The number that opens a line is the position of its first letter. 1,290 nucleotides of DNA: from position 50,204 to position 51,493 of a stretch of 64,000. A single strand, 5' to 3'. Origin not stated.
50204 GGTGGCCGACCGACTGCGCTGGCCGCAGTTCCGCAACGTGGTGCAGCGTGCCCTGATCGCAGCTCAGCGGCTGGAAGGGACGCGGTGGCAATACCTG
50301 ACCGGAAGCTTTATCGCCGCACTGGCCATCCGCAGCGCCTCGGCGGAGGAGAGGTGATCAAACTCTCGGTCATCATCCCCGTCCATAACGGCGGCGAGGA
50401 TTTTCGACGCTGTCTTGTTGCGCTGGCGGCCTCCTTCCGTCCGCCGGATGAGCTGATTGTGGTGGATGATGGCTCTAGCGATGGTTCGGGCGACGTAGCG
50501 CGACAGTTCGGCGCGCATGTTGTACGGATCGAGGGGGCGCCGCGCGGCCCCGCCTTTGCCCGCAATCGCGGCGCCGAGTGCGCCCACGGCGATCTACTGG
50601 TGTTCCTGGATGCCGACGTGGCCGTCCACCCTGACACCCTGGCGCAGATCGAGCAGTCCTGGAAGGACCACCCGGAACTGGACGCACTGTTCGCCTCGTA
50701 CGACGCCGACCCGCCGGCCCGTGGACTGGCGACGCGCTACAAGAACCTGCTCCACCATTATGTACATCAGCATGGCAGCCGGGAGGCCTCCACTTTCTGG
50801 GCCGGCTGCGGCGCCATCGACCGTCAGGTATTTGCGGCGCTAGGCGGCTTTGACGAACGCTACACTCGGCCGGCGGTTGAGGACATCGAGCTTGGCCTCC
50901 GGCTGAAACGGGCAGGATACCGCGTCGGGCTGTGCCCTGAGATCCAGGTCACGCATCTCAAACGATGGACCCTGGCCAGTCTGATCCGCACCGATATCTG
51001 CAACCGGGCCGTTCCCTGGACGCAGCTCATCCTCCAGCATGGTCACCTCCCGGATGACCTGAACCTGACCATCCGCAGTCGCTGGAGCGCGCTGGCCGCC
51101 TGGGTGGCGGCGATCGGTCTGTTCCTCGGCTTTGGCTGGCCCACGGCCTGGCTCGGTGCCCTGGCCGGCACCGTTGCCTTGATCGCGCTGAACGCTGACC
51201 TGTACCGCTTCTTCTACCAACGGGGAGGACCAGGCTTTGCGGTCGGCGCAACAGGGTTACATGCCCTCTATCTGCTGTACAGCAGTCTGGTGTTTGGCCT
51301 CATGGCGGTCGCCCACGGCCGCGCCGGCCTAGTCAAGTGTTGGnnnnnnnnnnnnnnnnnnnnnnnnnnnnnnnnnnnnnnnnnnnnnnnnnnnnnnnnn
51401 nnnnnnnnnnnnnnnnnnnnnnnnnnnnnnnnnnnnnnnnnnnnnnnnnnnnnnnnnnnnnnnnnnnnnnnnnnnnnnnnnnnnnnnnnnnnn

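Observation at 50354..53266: GT-A (family 2) glycosyltransferase fused in one polypeptide to a GT-C-like polytopic transferase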

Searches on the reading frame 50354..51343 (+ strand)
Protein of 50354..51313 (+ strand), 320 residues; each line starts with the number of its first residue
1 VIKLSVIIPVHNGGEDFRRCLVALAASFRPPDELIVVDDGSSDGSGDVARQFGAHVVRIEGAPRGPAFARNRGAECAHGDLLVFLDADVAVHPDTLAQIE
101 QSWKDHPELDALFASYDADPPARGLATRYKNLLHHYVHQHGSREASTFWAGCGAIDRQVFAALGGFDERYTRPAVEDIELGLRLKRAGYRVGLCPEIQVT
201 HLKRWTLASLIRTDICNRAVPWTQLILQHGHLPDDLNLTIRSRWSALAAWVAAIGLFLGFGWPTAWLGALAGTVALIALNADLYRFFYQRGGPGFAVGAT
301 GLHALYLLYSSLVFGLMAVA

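Call 59: find_homologous_proteins(query=window:50354-51313:+, max_evalue=1e-10)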
Query window:50354-51313:+ (320 aa): 7609 proteins with E <= 1e-10 among 8000 candidates; the best 120 are listed.
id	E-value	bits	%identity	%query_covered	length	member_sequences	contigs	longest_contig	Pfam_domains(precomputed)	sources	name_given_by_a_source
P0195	1.7e-148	512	72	99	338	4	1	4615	PF13632.13,PF10111.15,PF13506.14,PF13641.13,PF00535.33,PF02709.21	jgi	-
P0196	4.7e-148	511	71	99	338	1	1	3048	PF13632.13,PF10111.15,PF13506.14,PF13641.13,PF00535.33,PF02709.21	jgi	jgi:GT2 family glycosyltransferase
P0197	1.4e-147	509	71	99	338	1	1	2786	PF13632.13,PF10111.15,PF13506.14,PF13641.13,PF00535.33,PF02709.21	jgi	jgi:glycosyltransferase involved in cell wall biosynthesis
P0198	1.4e-147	509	72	99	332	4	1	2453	PF13632.13,PF10111.15,PF13506.14,PF13641.13,PF00535.33,PF02709.21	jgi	jgi:GT2 family glycosyltransferase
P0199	1.2e-144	500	71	99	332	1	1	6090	PF13632.13,PF10111.15,PF13506.14,PF13641.13,PF00535.33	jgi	jgi:glycosyltransferase involved in cell wall biosynthesis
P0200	5.1e-144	498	71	99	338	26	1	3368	PF13632.13,PF10111.15,PF13506.14,PF13641.13,PF00535.33,PF02709.21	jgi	-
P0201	5.5e-144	497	72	98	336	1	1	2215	PF13632.13,PF10111.15,PF13506.14,PF13641.13,PF00535.33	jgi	jgi:GT2 family glycosyltransferase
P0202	2.0e-143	496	72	98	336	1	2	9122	PF13632.13,PF10111.15,PF13506.14,PF13641.13,PF00535.33,PF02709.21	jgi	jgi:GT2 family glycosyltransferase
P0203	2.8e-143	495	69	100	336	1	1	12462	PF13632.13,PF10111.15,PF13506.14,PF13641.13,PF00535.33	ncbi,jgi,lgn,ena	jgi:glycosyltransferase involved in cell wall biosynthesis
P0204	2.6e-142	492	69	99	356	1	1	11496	PF13632.13,PF10111.15,PF13506.14,PF13641.13,PF00535.33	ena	-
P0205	2.8e-142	492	70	99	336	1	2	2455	PF13632.13,PF10111.15,PF13506.14,PF13641.13,PF00535.33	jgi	jgi:glycosyltransferase involved in cell wall biosynthesis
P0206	2.0e-140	486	69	99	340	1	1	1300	PF13632.13,PF10111.15,PF13506.14,PF13641.13,PF00535.33,PF02709.21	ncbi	-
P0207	3.8e-140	485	69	98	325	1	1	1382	PF13632.13,PF10111.15,PF13506.14,PF13641.13,PF00535.33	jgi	jgi:GT2 family glycosyltransferase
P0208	9.7e-138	477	66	100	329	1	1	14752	PF13632.13,PF10111.15,PF13506.14,PF13641.13,PF00535.33,PF02709.21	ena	-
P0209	1.6e-136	473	68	99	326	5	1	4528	PF13632.13,PF10111.15,PF13506.14,PF13641.13,PF00535.33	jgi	jgi:GT2 family glycosyltransferase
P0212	1.2e-135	470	65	100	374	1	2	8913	PF13632.13,PF10111.15,PF13506.14,PF13641.13,PF00535.33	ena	-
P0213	3.9e-135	468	64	99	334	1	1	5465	PF13632.13,PF10111.15,PF13506.14,PF13641.13,PF00535.33,PF02709.21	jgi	jgi:GT2 family glycosyltransferase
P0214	8.0e-135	467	66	99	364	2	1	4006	PF13632.13,PF10111.15,PF13506.14,PF13641.13,PF00535.33,PF02709.21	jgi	jgi:glycosyltransferase involved in cell wall biosynthesis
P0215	1.1e-134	467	67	99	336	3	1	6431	PF13632.13,PF10111.15,PF13506.14,PF13641.13,PF00535.33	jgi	-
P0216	3.7e-134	465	65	99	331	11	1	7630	PF13632.13,PF10111.15,PF13506.14,PF13641.13,PF00535.33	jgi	-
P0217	5.4e-134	465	66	99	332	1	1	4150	PF13632.13,PF10111.15,PF13506.14,PF13641.13,PF00535.33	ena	-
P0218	2.4e-133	463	64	99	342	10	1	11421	PF13632.13,PF10111.15,PF13506.14,PF13641.13,PF00535.33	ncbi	ncbi:MAG: glycosyltransferase family 2 protein [Acidobacteriota bacterium]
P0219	3.8e-133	462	66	99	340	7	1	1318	PF13632.13,PF10111.15,PF13641.13,PF00535.33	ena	-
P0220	3.9e-133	462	64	99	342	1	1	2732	PF13632.13,PF10111.15,PF13506.14,PF13641.13,PF00535.33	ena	-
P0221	1.1e-132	460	65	99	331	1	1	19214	PF13632.13,PF10111.15,PF13506.14,PF13641.13,PF00535.33,PF02709.21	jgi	-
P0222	1.8e-132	460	65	99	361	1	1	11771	PF13632.13,PF10111.15,PF13506.14,PF13641.13,PF00535.33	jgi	jgi:GT2 family glycosyltransferase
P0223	2.4e-132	459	64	99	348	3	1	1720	PF13632.13,PF10111.15,PF13506.14,PF13641.13,PF00535.33,PF02709.21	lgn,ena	-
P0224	2.7e-132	459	65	99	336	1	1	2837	PF13632.13,PF10111.15,PF13506.14,PF13641.13,PF00535.33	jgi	jgi:GT2 family glycosyltransferase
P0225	3.4e-132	459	64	99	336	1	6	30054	PF13632.13,PF10111.15,PF13506.14,PF13641.13,PF00535.33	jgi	jgi:glycosyltransferase involved in cell wall biosynthesis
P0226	3.7e-132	459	67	99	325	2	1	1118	PF13632.13,PF10111.15,PF13506.14,PF13641.13,PF00535.33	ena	-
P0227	9.7e-132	457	66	99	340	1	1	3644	PF13632.13,PF10111.15,PF13641.13,PF00535.33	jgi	jgi:GT2 family glycosyltransferase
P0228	2.4e-131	456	65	99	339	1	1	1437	PF13632.13,PF10111.15,PF13641.13,PF00535.33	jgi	jgi:glycosyltransferase involved in cell wall biosynthesis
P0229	5.7e-131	455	66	99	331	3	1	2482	PF13632.13,PF10111.15,PF13506.14,PF13641.13,PF00535.33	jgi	jgi:GT2 family glycosyltransferase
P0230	7.8e-131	454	65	99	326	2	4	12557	PF13632.13,PF10111.15,PF13506.14,PF13641.13,PF00535.33,PF02709.21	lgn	-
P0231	9.0e-131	454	64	99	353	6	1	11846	PF13632.13,PF10111.15,PF13506.14,PF13641.13,PF00535.33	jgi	jgi:GT2 family glycosyltransferase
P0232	1.0e-130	454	64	100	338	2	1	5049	PF13632.13,PF10111.15,PF13506.14,PF13641.13,PF00535.33,PF02709.21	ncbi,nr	ncbi:Glycosyltransferase GlyG [Anaerolineae bacterium]|nr:Glycosyltransferase GlyG [Anaerolineae bac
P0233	1.5e-130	453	63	98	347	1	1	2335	PF13632.13,PF10111.15,PF13506.14,PF13641.13,PF00535.33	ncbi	-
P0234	1.7e-130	453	64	94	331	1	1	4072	PF13632.13,PF10111.15,PF13506.14,PF13641.13,PF00535.33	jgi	jgi:hypothetical protein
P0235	3.6e-130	452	64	99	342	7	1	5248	PF13632.13,PF10111.15,PF13506.14,PF13641.13,PF00535.33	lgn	-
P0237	4.5e-130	452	63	97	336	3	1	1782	PF13632.13,PF10111.15,PF13506.14,PF13641.13,PF00535.33,PF02709.21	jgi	-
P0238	5.4e-130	452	66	98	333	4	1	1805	PF13632.13,PF10111.15,PF13506.14,PF13641.13,PF00535.33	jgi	jgi:GT2 family glycosyltransferase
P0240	5.7e-130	451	64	100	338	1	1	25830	PF13632.13,PF10111.15,PF13506.14,PF13641.13,PF00535.33,PF02709.21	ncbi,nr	ncbi:MAG: glycosyltransferase [Chloroflexi bacterium]|nr:glycosyltransferase [Chloroflexota bacteriu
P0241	6.4e-130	451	66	99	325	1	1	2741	PF13632.13,PF10111.15,PF13506.14,PF13641.13,PF00535.33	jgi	jgi:GT2 family glycosyltransferase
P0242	9.0e-130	451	64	99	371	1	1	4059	PF13632.13,PF10111.15,PF13506.14,PF13641.13,PF00535.33,PF02709.21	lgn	-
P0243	1.0e-129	451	63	98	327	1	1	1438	PF13632.13,PF10111.15,PF13506.14,PF13641.13,PF00535.33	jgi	jgi:glycosyltransferase involved in cell wall biosynthesis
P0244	1.4e-129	450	65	99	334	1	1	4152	PF13632.13,PF10111.15,PF13506.14,PF13641.13,PF00535.33,PF02709.21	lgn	-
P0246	3.0e-129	449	63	99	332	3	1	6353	PF13632.13,PF10111.15,PF13506.14,PF13641.13,PF00535.33,PF02709.21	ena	-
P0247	3.2e-129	449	64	99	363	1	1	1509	PF13632.13,PF10111.15,PF13506.14,PF13641.13,PF00535.33,PF02709.21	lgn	-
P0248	3.3e-129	449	63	99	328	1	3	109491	PF13632.13,PF10111.15,PF13506.14,PF13641.13,PF00535.33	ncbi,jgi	jgi:glycosyltransferase involved in cell wall biosynthesis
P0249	3.3e-129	449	64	99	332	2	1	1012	PF13632.13,PF10111.15,PF13506.14,PF13641.13,PF00535.33,PF02709.21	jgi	-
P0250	4.5e-129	448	65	99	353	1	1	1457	PF13632.13,PF10111.15,PF13506.14,PF13641.13,PF00535.33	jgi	jgi:glycosyltransferase involved in cell wall biosynthesis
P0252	5.6e-129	448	63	99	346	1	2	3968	PF13632.13,PF10111.15,PF13506.14,PF13641.13,PF00535.33,PF02709.21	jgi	jgi:hypothetical protein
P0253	6.5e-129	448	65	98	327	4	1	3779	PF13632.13,PF10111.15,PF13506.14,PF13641.13,PF00535.33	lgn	-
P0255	1.2e-128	447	64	100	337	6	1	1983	PF13632.13,PF10111.15,PF13506.14,PF13641.13,PF00535.33,PF02709.21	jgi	jgi:glycosyltransferase involved in cell wall biosynthesis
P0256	1.3e-128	447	64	99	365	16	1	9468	PF13632.13,PF10111.15,PF13506.14,PF13641.13,PF00535.33,PF02709.21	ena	-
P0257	1.6e-128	447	63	99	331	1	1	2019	PF13632.13,PF10111.15,PF13506.14,PF13641.13,PF00535.33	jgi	-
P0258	2.1e-128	446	61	90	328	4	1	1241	PF13632.13,PF10111.15,PF13506.14,PF13641.13,PF00535.33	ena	-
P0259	4.8e-128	445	62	99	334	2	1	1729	PF13632.13,PF10111.15,PF13506.14,PF13641.13,PF00535.33,PF02709.21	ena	-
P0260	5.1e-128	445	64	99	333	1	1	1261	PF13632.13,PF10111.15,PF13506.14,PF13641.13,PF00535.33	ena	-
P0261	1.0e-127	444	62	99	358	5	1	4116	PF13632.13,PF10111.15,PF13506.14,PF13641.13,PF00535.33,PF02709.21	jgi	jgi:GT2 family glycosyltransferase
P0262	1.1e-127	444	62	99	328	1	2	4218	PF13632.13,PF10111.15,PF13506.14,PF13641.13,PF00535.33,PF02709.21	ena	-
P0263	1.1e-127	444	65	99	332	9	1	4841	PF13632.13,PF10111.15,PF13506.14,PF13641.13,PF00535.33,PF02709.21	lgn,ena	-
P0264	1.5e-127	443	64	99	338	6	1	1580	PF13632.13,PF10111.15,PF13506.14,PF13641.13,PF00535.33,PF02709.21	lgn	-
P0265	1.9e-127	443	61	99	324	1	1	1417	PF13632.13,PF10111.15,PF13506.14,PF13641.13,PF00535.33,PF02709.21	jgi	jgi:GT2 family glycosyltransferase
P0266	2.1e-127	443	63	99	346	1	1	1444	PF13632.13,PF10111.15,PF13506.14,PF13641.13,PF00535.33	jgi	jgi:glycosyltransferase involved in cell wall biosynthesis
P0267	3.5e-127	442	63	98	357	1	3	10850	PF13632.13,PF10111.15,PF13506.14,PF13641.13,PF00535.33,PF02709.21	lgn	-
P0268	4.4e-127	442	64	100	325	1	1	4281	PF13632.13,PF10111.15,PF13506.14,PF13641.13,PF00535.33,PF02709.21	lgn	-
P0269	5.2e-127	442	63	99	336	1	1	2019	PF13632.13,PF10111.15,PF13506.14,PF13641.13,PF00535.33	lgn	-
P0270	5.4e-127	442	63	99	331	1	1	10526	PF13632.13,PF10111.15,PF13506.14,PF13641.13,PF00535.33,PF02709.21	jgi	-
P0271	8.8e-127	441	64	99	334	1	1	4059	PF13632.13,PF10111.15,PF13506.14,PF13641.13,PF00535.33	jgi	jgi:GT2 family glycosyltransferase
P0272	1.4e-126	440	63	99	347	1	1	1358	PF13632.13,PF10111.15,PF13506.14,PF13641.13,PF00535.33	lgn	-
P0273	2.0e-126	440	63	99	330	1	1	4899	PF13632.13,PF10111.15,PF13506.14,PF13641.13,PF00535.33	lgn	-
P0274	2.1e-126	440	64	99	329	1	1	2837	PF13632.13,PF10111.15,PF13506.14,PF13641.13,PF00535.33,PF02709.21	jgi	-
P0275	2.9e-126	439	63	99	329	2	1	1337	PF13632.13,PF10111.15,PF13506.14,PF13641.13,PF00535.33,PF02709.21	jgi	-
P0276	2.9e-126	439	62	99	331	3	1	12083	PF13632.13,PF10111.15,PF13506.14,PF13641.13,PF00535.33,PF02709.21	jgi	-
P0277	3.4e-126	439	64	99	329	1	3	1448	PF13632.13,PF10111.15,PF13506.14,PF13641.13,PF00535.33,PF02709.21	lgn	-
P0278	4.3e-126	439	63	99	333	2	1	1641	PF13632.13,PF10111.15,PF13506.14,PF13641.13,PF00535.33,PF02709.21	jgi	jgi:GT2 family glycosyltransferase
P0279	5.3e-126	438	62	99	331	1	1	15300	PF13632.13,PF10111.15,PF13506.14,PF13641.13,PF00535.33,PF02709.21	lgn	-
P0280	7.5e-126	438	64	99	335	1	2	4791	PF13632.13,PF10111.15,PF13506.14,PF13641.13,PF00535.33,PF02709.21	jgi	jgi:GT2 family glycosyltransferase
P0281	1.2e-125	437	64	99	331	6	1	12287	PF13632.13,PF10111.15,PF13506.14,PF13641.13,PF00535.33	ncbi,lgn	ncbi:MAG: glycosyltransferase [Anaerolineae bacterium]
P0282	1.2e-125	437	63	99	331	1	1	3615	PF13632.13,PF10111.15,PF13506.14,PF13641.13,PF00535.33,PF02709.21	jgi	jgi:glycosyltransferase involved in cell wall biosynthesis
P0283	1.5e-125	437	63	99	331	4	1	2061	PF13632.13,PF10111.15,PF13506.14,PF13641.13,PF00535.33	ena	-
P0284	3.7e-125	436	64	99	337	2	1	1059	PF13632.13,PF10111.15,PF13506.14,PF13641.13,PF00535.33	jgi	-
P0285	4.4e-125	435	62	99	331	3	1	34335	PF13632.13,PF10111.15,PF13506.14,PF13641.13,PF00535.33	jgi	jgi:glycosyltransferase involved in cell wall biosynthesis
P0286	5.8e-125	435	62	99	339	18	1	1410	PF13632.13,PF10111.15,PF13506.14,PF13641.13,PF00535.33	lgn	-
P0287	7.7e-125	435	63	99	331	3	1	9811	PF13632.13,PF10111.15,PF13506.14,PF13641.13,PF00535.33,PF02709.21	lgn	-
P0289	1.2e-124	434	61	100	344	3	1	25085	PF13632.13,PF10111.15,PF13506.14,PF13641.13,PF00535.33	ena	-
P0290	1.3e-124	434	62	99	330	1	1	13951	PF13632.13,PF10111.15,PF13506.14,PF13641.13,PF00535.33,PF02709.21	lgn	-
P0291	1.6e-124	434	63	99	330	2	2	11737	PF13632.13,PF10111.15,PF13506.14,PF13641.13,PF00535.33,PF02709.21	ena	-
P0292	1.8e-124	433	64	98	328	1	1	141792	PF10111.15,PF13506.14,PF13641.13,PF00535.33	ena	-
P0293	1.8e-124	433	62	99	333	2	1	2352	PF13632.13,PF10111.15,PF13506.14,PF13641.13,PF00535.33,PF02709.21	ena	-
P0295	3.5e-124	432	62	99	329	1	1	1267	PF13632.13,PF10111.15,PF13506.14,PF13641.13,PF00535.33,PF02709.21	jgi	jgi:GT2 family glycosyltransferase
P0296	4.4e-124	432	61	99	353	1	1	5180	PF13632.13,PF10111.15,PF13506.14,PF13641.13,PF00535.33,PF02709.21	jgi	jgi:GT2 family glycosyltransferase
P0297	5.9e-124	432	62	99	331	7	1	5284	PF13632.13,PF10111.15,PF13506.14,PF13641.13,PF00535.33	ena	-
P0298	7.4e-124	431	63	99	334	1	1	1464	PF13632.13,PF10111.15,PF13506.14,PF13641.13,PF00535.33,PF02709.21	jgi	jgi:GT2 family glycosyltransferase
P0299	7.5e-124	431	62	99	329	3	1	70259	PF13632.13,PF10111.15,PF13506.14,PF13641.13,PF00535.33,PF02709.21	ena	-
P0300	8.1e-124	431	61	99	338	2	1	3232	PF13632.13,PF10111.15,PF13506.14,PF13641.13,PF00535.33,PF02709.21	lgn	-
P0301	1.1e-123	431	63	99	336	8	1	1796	PF13632.13,PF10111.15,PF13506.14,PF13641.13,PF00535.33,PF02709.21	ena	-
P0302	1.4e-123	430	63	100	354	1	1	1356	PF13632.13,PF10111.15,PF13506.14,PF13641.13,PF00535.33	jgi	-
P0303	2.3e-123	430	61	99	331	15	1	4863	PF13632.13,PF10111.15,PF13506.14,PF13641.13,PF00535.33,PF02709.21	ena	-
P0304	3.1e-123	429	62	98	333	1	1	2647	PF13632.13,PF10111.15,PF13506.14,PF13641.13,PF00535.33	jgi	jgi:GT2 family glycosyltransferase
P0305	3.7e-123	429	63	98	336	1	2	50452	PF13632.13,PF10111.15,PF13506.14,PF13641.13,PF00535.33,PF02709.21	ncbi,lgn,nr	ncbi:MAG: glycosyltransferase family 2 protein [Chloroflexi bacterium]|nr:glycosyltransferase family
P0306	4.0e-123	429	61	99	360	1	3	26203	PF13632.13,PF10111.15,PF13506.14,PF13641.13,PF00535.33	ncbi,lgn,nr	ncbi:MAG: glycosyltransferase [Anaerolineae bacterium]|nr:glycosyltransferase [Anaerolineae bacteriu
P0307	5.2e-123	429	64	99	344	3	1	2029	PF13632.13,PF10111.15,PF13506.14,PF13641.13,PF00535.33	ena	-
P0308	5.5e-123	428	62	99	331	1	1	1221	PF13632.13,PF10111.15,PF13506.14,PF13641.13,PF00535.33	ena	-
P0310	9.2e-123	428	62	99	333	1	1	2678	PF13632.13,PF10111.15,PF13506.14,PF13641.13,PF00535.33,PF02709.21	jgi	jgi:GT2 family glycosyltransferase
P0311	9.4e-123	428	61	99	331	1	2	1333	PF13632.13,PF10111.15,PF13506.14,PF13641.13,PF00535.33,PF02709.21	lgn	-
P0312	1.2e-122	427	62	99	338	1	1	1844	PF13632.13,PF10111.15,PF13506.14,PF13641.13,PF00535.33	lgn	-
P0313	1.6e-122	427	61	99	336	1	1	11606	PF13632.13,PF10111.15,PF13506.14,PF13641.13,PF00535.33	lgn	-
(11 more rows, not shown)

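Call 60: find_encoding_contigs(protein=P0248, flank=7000, max_places=1)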
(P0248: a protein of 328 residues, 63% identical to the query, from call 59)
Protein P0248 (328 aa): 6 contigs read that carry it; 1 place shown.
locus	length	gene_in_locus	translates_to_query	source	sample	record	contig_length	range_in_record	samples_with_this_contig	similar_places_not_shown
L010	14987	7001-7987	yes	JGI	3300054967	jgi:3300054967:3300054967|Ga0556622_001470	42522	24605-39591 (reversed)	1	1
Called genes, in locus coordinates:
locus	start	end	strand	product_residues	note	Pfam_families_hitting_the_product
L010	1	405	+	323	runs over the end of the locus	PF07136:DUF1385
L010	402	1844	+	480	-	PF00890:FAD_binding_2 (weak), PF01266:DAO (weak), PF03486:HI0933_like (faint), PF07992:Pyr_redox_2 (weak), PF12831:FAD_oxidored (faint), PF13450:NAD_binding_8, PF13738:Pyr_redox_3 (weak), PF01593:Amino_oxidase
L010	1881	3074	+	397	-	PF13439:Glyco_transf_4, PF13579:Glyco_trans_4_4, PF20706:GT4-conflict, PF00534:Glycos_transf_1, PF13692:Glyco_trans_1_4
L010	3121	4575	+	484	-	PF01943:Polysacc_synt, PF13440:Polysacc_synt_3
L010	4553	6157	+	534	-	-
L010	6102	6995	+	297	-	PF00535:Glycos_transf_2, PF10111:Glyco_tranf_2_2, PF13641:Glyco_tranf_2_3, PF13632:Glyco_trans_2_3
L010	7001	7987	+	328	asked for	PF00535:Glycos_transf_2, PF10111:Glyco_tranf_2_2, PF13641:Glyco_tranf_2_3, PF13506:Glyco_transf_21, PF13632:Glyco_trans_2_3 (weak)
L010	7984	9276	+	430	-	PF02366:PMT, PF13231:PMT_2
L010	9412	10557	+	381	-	PF00285:Citrate_synt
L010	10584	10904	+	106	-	PF07883:Cupin_2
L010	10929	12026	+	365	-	PF00056:Ldh_1_N, PF02866:Ldh_1_C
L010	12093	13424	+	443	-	PF00675:Peptidase_M16, PF05193:Peptidase_M16_C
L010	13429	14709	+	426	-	PF00675:Peptidase_M16, PF05193:Peptidase_M16_C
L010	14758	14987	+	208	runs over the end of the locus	-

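Call 61: find_encoding_contigs(protein=P0292, flank=7000, max_places=1)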
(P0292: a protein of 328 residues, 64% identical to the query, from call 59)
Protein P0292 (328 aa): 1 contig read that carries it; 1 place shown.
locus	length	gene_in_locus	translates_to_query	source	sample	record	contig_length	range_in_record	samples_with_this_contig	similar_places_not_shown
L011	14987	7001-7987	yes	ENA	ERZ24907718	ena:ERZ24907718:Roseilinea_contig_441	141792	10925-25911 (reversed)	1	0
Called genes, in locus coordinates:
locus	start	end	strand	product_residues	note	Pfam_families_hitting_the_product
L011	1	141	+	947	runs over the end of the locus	-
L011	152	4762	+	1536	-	-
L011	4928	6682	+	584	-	-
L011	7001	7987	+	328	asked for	PF00535:Glycos_transf_2, PF10111:Glyco_tranf_2_2, PF13641:Glyco_tranf_2_3, PF13506:Glyco_transf_21 (weak)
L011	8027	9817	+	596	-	PF00890:FAD_binding_2 (weak), PF01266:DAO (faint), PF01494:FAD_binding_3 (faint), PF01593:Amino_oxidase, PF07992:Pyr_redox_2 (faint), PF12831:FAD_oxidored (faint), PF13450:NAD_binding_8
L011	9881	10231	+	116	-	-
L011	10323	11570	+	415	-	PF13506:Glyco_transf_21, PF13641:Glyco_tranf_2_3, PF00535:Glycos_transf_2, PF13632:Glyco_trans_2_3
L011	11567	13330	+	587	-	-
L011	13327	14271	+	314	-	PF00535:Glycos_transf_2, PF13641:Glyco_tranf_2_3, PF13632:Glyco_trans_2_3 (weak)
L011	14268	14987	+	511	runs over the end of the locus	PF01636:APH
